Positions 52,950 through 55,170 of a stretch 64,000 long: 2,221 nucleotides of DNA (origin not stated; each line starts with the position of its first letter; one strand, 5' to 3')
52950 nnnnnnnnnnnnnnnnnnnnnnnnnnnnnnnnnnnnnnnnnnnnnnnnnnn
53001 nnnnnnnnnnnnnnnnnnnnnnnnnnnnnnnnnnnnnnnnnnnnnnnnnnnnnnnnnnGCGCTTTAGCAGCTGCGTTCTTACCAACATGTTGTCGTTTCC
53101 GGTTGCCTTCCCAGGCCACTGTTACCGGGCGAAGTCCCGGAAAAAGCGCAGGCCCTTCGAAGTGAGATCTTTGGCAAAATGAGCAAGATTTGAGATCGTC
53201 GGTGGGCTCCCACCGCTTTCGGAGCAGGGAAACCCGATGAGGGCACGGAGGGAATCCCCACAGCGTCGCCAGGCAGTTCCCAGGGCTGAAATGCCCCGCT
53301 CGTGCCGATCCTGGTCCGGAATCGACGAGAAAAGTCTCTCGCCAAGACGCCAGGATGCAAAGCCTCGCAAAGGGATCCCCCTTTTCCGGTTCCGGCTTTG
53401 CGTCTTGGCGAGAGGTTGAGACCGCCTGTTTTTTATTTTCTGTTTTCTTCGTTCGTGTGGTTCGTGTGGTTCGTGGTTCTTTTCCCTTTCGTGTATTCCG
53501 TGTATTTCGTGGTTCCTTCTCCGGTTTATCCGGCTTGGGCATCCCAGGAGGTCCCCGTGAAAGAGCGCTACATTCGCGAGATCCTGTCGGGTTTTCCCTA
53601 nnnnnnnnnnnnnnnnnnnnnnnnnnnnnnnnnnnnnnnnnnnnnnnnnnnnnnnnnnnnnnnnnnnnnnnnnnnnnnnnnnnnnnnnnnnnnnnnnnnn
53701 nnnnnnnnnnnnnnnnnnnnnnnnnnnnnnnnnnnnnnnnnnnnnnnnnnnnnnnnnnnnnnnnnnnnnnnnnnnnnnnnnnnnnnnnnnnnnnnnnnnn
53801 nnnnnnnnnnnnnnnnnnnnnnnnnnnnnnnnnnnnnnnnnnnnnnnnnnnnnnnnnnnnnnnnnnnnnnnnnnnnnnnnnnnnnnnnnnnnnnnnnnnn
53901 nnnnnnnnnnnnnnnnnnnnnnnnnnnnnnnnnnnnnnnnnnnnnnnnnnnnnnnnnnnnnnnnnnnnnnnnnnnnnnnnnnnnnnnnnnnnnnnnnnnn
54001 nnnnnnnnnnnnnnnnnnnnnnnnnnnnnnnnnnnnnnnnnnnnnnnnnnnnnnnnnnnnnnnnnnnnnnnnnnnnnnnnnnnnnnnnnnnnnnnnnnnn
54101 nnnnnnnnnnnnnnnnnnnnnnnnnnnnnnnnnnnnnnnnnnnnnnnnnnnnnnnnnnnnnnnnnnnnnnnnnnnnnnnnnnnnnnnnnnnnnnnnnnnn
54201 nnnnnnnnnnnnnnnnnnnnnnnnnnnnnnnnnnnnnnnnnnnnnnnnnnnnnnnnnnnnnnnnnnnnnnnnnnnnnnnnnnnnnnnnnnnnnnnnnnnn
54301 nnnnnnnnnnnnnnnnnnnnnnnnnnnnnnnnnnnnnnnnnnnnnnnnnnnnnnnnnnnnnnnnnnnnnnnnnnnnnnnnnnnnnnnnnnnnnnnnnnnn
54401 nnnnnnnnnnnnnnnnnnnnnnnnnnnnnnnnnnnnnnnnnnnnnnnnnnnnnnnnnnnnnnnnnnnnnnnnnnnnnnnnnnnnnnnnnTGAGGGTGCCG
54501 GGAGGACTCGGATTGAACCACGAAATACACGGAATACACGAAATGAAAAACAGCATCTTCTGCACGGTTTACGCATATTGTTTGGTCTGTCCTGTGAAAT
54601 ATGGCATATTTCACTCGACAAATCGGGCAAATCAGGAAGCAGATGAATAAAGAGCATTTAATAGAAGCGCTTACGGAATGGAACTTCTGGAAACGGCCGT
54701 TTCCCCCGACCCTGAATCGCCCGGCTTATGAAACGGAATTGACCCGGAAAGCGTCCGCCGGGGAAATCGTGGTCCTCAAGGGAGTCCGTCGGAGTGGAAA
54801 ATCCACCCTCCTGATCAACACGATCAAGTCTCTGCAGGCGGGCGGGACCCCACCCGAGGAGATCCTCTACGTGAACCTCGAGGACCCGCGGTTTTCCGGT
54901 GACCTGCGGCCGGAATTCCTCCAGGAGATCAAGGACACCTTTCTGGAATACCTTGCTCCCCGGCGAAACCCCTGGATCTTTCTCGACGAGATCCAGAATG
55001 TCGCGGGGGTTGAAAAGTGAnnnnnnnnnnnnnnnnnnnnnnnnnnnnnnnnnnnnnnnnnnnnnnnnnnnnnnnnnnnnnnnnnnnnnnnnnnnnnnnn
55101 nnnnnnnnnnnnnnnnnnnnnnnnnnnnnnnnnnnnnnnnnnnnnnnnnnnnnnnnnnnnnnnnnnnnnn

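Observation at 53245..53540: Repeat family E: a structured ~100-nt stem-loop followed by phased 9-10-bp direct repeats sits directly upstream of three island genes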

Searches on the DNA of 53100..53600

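Call 30: search_rna_families(source=window, start=53100, end=53600, threshold=evalue, max_evalue=10)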
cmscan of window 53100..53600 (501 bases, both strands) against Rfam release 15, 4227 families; matches with E-value up to 10: 2.
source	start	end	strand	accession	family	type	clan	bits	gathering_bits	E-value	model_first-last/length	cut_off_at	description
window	53334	53416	+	RF03599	MIR1883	Gene; miRNA;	-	16.6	128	3.4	1-118/118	no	MIR1883 microRNA precursor family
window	53348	53410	+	RF04274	mir-9223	Gene; miRNA;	-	14.3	53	6.7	7-70/76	no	mir-9223 microRNA precursor family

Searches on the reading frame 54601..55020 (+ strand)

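Call 16: search_protein_families(library=pfam, proteins=[window:54601-55020:+], max_evalue=0.01)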
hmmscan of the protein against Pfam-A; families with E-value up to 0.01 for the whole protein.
window:54601-55020:+ (139 aa): 2 families
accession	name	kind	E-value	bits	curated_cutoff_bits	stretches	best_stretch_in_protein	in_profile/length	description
PF13173.12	AAA_14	-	9.9e-18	64.8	27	1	55-138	3-78/129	AAA domain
PF13401.12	AAA_22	-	0.0023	18.7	27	0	54-112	5-60/130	AAA domain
